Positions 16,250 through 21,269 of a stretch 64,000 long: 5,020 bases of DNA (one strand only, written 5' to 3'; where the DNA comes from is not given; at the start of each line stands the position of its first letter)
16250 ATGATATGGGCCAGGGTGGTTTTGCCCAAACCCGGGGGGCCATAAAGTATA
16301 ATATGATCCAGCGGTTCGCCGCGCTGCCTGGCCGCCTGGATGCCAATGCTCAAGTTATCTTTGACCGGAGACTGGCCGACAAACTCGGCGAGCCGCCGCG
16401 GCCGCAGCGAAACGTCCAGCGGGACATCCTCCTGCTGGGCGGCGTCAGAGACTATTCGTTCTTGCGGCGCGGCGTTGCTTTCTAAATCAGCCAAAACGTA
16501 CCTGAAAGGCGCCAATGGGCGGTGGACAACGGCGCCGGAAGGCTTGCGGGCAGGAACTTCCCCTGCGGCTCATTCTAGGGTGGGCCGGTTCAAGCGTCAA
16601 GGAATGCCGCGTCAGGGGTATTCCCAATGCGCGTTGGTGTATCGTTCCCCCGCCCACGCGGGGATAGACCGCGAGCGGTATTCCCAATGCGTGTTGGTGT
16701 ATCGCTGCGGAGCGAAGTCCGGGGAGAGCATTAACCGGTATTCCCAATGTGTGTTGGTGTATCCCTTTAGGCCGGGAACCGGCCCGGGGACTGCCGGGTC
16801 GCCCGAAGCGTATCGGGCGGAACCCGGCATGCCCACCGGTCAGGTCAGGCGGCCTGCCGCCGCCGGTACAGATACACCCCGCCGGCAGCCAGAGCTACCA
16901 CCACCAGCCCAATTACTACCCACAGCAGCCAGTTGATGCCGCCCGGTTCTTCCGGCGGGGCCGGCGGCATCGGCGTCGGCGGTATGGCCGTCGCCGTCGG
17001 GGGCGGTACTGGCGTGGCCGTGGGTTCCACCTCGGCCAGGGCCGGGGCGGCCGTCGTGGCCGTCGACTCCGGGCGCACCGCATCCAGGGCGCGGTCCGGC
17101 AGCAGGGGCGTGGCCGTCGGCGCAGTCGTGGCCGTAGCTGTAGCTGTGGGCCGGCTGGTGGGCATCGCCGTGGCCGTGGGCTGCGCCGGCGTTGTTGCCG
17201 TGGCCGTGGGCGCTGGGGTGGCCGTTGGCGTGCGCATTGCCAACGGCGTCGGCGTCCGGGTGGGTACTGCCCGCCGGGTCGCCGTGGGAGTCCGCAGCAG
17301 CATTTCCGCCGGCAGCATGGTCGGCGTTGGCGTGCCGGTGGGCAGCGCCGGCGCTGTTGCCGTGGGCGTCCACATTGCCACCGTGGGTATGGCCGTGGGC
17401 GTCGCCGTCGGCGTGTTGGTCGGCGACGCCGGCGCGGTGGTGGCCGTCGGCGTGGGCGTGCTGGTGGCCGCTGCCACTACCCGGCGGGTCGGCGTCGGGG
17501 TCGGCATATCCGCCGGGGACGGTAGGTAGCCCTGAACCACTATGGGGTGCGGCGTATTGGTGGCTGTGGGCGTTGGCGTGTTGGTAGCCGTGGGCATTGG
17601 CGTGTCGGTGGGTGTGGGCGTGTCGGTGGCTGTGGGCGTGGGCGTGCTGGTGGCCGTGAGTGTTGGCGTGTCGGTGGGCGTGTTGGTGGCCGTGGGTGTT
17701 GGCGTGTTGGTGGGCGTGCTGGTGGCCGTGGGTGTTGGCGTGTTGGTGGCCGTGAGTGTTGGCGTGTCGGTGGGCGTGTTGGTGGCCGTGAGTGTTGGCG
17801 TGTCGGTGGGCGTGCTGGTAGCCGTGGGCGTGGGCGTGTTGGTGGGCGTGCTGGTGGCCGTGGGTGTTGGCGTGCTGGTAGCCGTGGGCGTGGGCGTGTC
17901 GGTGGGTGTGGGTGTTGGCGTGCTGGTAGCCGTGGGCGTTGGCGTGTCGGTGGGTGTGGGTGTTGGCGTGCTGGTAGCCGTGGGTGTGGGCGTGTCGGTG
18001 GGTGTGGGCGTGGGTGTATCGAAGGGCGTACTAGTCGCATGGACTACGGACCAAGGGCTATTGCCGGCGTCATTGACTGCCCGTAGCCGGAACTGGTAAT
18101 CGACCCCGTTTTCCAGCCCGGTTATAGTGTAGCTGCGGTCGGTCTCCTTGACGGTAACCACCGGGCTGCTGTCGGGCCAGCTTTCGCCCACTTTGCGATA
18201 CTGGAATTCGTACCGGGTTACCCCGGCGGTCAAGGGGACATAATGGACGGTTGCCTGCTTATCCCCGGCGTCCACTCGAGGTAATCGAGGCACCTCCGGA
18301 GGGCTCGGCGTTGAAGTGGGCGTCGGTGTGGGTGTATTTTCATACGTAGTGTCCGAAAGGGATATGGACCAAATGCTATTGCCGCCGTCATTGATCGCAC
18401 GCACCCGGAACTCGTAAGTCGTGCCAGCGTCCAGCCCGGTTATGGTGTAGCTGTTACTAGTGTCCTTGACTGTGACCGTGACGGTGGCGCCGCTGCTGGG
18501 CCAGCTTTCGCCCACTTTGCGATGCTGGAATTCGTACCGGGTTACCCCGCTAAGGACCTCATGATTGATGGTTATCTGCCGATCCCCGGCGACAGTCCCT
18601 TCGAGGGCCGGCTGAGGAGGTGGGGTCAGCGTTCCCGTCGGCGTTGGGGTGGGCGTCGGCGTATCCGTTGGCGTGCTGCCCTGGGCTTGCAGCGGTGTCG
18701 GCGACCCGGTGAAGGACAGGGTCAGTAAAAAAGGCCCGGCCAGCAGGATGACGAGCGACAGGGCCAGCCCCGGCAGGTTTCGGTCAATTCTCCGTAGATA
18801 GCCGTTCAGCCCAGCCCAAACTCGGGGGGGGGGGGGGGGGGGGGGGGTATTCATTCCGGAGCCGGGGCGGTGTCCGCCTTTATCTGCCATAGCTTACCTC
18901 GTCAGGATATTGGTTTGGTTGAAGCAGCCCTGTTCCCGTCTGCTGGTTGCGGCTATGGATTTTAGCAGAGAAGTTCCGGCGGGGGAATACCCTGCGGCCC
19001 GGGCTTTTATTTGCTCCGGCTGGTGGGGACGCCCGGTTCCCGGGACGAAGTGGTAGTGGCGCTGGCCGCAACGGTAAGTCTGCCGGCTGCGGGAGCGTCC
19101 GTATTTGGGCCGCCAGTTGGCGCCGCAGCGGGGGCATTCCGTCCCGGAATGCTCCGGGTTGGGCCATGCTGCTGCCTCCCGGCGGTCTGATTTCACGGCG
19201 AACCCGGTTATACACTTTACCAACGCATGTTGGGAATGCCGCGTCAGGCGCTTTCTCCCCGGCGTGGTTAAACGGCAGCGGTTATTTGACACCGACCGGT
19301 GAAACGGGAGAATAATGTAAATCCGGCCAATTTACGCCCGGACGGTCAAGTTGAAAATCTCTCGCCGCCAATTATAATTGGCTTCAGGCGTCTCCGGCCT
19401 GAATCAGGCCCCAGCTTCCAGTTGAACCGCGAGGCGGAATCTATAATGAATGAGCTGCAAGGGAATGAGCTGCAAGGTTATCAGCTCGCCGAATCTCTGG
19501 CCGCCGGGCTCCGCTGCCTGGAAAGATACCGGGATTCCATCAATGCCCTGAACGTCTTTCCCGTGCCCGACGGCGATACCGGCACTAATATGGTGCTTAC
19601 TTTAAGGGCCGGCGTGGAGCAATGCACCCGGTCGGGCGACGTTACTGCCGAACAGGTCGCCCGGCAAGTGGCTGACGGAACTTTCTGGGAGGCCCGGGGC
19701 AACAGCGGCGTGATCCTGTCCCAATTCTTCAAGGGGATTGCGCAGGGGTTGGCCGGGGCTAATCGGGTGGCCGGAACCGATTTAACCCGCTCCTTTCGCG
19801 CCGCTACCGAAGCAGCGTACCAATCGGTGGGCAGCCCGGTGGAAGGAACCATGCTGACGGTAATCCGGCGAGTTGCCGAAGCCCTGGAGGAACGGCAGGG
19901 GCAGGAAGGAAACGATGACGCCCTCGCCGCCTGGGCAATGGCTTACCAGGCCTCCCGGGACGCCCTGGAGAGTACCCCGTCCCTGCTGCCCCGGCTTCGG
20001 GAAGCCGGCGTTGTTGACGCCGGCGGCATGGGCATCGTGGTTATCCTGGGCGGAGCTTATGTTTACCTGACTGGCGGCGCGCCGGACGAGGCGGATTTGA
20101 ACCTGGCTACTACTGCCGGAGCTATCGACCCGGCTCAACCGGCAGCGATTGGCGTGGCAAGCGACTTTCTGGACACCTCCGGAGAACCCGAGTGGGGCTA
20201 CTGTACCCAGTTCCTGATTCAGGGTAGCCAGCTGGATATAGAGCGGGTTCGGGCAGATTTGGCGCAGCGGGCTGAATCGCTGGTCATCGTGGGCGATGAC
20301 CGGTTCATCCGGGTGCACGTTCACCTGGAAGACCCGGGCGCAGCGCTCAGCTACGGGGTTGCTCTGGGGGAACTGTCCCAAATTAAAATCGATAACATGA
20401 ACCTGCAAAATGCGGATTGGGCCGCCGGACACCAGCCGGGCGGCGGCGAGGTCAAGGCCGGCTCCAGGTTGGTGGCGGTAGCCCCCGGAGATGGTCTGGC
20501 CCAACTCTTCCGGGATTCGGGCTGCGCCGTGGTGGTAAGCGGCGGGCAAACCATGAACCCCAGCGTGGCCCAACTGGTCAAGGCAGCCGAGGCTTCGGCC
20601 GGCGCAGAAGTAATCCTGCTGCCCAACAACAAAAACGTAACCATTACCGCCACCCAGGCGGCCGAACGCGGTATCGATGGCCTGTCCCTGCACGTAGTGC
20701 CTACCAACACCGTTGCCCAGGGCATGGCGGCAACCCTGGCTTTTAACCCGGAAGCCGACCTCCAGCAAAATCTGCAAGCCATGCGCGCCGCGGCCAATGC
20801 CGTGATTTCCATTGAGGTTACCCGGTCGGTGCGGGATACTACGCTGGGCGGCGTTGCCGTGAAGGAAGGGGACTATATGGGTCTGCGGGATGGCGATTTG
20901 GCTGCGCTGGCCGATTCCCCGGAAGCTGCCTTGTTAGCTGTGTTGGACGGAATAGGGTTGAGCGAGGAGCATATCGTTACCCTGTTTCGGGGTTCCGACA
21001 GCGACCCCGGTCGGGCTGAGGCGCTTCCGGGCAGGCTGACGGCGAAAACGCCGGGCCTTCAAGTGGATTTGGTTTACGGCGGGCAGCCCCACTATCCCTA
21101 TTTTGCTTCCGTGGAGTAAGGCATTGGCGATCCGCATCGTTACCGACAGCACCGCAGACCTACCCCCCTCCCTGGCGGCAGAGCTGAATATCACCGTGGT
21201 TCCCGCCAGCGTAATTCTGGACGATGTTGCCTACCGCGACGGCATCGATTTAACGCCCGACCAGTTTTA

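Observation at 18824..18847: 24-nt poly(C) tract inside the 5' coding region of a surface-protein gene: candidate slipped-strand phase-variation switch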

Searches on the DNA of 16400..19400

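Call 69: search_rna_families(source=window, start=16400, end=19400, threshold=evalue, max_evalue=1)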
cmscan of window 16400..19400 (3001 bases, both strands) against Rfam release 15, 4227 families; matches with E-value up to 1: 0.
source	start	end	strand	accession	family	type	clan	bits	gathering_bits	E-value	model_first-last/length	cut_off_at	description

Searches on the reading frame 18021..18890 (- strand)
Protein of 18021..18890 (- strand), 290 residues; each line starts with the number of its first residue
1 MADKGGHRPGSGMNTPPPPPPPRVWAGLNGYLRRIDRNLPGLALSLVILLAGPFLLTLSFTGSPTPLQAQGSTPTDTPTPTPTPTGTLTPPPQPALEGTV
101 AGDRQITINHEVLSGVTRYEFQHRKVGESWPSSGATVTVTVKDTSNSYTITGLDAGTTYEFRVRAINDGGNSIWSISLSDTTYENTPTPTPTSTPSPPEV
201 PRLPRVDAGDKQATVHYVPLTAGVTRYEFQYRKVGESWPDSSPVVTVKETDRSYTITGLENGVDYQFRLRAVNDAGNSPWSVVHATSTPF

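Call 12: find_homologous_proteins(query=window:18021-18890:-, max_evalue=0.001)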
Query seq(290 aa) (290 aa): 6 proteins with E <= 0.001 among 8000 candidates.
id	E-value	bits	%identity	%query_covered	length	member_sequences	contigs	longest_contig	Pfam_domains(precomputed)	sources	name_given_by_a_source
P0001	2.8e-107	377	56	68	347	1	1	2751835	PF28033.1,PF25059.2,PF23376.2,PF24421.2,PF25788.3,PF24489.2,PF00041.28,PF16656.12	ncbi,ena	-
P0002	7.6e-23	99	33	47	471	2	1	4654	PF28033.1,PF21605.4,PF01108.24,PF25059.2,PF09294.17,PF25814.2,PF00041.28,PF10179.16,PF16656.12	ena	-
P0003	7.2e-16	76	36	56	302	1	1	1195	PF25059.2,PF00041.28,PF16656.12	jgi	-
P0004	1.9e-6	46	33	48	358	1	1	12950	PF25059.2,PF00028.24,PF28399.1,PF00041.28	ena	-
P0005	1.9e-4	39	62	10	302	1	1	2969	PF00041.28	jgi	jgi:hypothetical protein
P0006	2.1e-4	39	32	39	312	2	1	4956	PF25059.2,PF09118.18,PF24489.2,PF00041.28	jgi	jgi:hypothetical protein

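Call 14: find_encoding_contigs(protein=P0001, flank=10000, max_places=6)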
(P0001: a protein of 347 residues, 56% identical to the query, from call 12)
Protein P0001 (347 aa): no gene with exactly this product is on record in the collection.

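Call 57: find_encoding_contigs(protein=P0002, flank=10000, max_places=4)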
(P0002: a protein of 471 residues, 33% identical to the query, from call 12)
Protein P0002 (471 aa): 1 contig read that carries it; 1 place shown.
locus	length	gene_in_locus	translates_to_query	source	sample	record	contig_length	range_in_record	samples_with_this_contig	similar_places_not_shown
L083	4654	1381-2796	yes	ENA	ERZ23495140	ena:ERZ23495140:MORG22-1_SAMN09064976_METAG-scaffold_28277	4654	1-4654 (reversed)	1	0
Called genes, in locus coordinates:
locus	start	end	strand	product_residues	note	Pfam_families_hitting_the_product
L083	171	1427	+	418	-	PF01108:Tissue_fac (faint), PF00041:fn3, PF16656:Pur_ac_phosph_N (faint), PF21605:CRLF2-like_D2 (faint), PF25814:fn3_SORL1 (faint), PF28033:Fn3_ROS1 (faint), PF00041:fn3, PF25059:FN3_DSCAM-DSCAML_C (weak)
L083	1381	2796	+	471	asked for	PF16656:Pur_ac_phosph_N (faint), PF00041:fn3, PF00041:fn3, PF25059:FN3_DSCAM-DSCAML_C (weak), PF00041:fn3, PF25059:FN3_DSCAM-DSCAML_C (weak), PF00041:fn3, PF25059:FN3_DSCAM-DSCAML_C (weak), +6 more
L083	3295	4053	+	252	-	PF01138:RNase_PH, PF03725:RNase_PH_C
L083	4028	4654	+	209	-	?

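Call 58: find_encoding_contigs(protein=P0004, flank=10000, max_places=4)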
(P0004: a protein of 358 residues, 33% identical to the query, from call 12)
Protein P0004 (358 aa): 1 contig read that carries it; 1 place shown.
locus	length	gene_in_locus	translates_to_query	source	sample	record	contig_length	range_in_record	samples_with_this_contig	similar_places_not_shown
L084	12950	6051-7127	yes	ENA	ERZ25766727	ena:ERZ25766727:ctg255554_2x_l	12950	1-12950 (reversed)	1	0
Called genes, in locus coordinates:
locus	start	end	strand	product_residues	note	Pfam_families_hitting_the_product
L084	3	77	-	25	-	?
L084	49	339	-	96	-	-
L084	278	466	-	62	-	-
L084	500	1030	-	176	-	-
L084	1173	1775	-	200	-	-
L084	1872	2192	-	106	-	-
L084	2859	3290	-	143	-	-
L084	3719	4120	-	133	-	PF13358:DDE_3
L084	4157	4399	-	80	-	-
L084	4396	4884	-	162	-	PF13384:HTH_23, PF13518:HTH_28 (weak), PF13551:HTH_29, PF13565:HTH_32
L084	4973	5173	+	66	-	-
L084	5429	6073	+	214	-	-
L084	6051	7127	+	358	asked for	PF00041:fn3 (faint), PF25059:FN3_DSCAM-DSCAML_C (faint), PF28399:Ig_CLSTN (weak), PF00028:Cadherin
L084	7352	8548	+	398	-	PF17803:Cadherin_4 (faint), PF17963:Big_9 (faint), PF00028:Cadherin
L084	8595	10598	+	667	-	-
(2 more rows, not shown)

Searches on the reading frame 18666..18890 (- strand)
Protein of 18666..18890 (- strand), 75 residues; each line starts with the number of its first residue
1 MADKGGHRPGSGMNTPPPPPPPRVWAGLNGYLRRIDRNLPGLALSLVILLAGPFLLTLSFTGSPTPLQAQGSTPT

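Call 38: search_protein_representatives(protein=window:18666-18890:-)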
Query: 75 residues. Proteins with E-value up to 0.001 (for the whole library): 4; up to 1e-10: 1; up to 1e-30: 0. The best 4 are listed.
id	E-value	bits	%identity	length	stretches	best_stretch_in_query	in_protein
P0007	7.5e-28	112.1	86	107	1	1-75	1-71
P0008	2.8e-08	49.8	39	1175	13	16-38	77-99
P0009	4.9e-07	45.8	42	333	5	12-46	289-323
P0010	5.0e-06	42.6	33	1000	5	12-50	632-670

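Call 40: find_encoding_contigs(protein=P0007, flank=10000, max_places=10)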
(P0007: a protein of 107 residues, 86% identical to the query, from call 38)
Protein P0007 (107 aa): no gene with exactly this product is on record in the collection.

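Call 41: find_homologous_proteins(query=window:18678-18890:-, max_evalue=10)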
Query seq(71 aa) (71 aa): 1 proteins with E <= 10 among 1 candidates.
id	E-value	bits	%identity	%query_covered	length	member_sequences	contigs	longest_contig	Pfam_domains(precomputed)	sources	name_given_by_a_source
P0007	1.8e-25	106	81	99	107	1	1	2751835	-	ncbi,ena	-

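Call 42: list_cluster_members(proteins=[P0007, P0001])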
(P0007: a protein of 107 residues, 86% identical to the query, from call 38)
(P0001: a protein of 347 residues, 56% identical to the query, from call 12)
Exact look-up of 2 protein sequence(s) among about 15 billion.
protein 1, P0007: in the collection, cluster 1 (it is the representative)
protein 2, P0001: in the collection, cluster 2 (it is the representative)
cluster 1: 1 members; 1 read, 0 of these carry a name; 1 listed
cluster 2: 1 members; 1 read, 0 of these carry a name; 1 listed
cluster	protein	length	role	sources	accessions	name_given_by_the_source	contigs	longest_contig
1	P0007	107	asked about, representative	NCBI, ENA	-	-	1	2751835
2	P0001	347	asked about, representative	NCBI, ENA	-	-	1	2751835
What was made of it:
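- Its DNA could not be retrieved (calls 40, 42), so C12 is inferred from PPP.
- Tried and rejected: The cluster look-up gave no accession (call 42).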

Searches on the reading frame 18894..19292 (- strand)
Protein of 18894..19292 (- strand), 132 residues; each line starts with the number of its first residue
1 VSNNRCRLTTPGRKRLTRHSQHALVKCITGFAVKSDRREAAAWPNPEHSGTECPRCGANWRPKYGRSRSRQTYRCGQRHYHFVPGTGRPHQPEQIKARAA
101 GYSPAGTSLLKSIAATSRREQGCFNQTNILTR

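Call 9: search_protein_families(library=pfam, proteins=[window:18894-19292:-], max_evalue=0.01)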
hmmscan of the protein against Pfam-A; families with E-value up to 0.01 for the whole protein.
window:18894-19292:- (132 aa): 0 families

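Call 70: search_protein_families(library=ncbifam, proteins=[window:18894-19292:-], max_evalue=1)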
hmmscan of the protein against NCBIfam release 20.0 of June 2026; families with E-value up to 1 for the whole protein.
window:18894-19292:- (132 aa): 4 families
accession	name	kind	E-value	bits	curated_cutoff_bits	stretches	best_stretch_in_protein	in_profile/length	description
NF050000.1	IS1_IS1595_Zn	domain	0.011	16.2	28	1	53-77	1-26/34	IS1/IS1595 family N-terminal zinc-binding domain-containing protein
NF033558.1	transpos_IS1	equivalog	0.011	15.6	100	1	53-99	1-48/199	IS1 family transposase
NF048018.1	IS256_N_4Cys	domain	0.021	15.4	27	1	52-76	1-25/31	transposase-like zinc-binding domain-containing protein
NF011481.0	PRK14890.1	equivalog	0.083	12.9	61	1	52-76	29-54/61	putative Zn-ribbon RNA-binding protein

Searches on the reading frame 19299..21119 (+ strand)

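Call 9: search_protein_families(library=pfam, proteins=[window:19299-21119:+], max_evalue=0.01)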
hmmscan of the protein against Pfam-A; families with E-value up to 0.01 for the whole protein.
window:19299-21119:+ (606 aa): 4 families
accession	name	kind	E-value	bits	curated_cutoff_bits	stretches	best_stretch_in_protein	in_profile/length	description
PF13684.11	FakA-like_C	-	1.3e-64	217.9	23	1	391-606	2-216/216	Fatty acid kinase subunit A-like, C-terminal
PF02734.22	Dak2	-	1.5e-40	139.3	27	1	88-252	1-171/174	DAK2 domain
PF21645.3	FakA-like_M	-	4.5e-24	84.5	24.9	1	298-371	1-77/80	Fatty acid kinase subunit A-like, middle domain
PF17758.7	Prot_ATP_ID_OB_N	-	0.0066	16.6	23.4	0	406-440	11-45/62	Proteasomal ATPase OB N-terminal domain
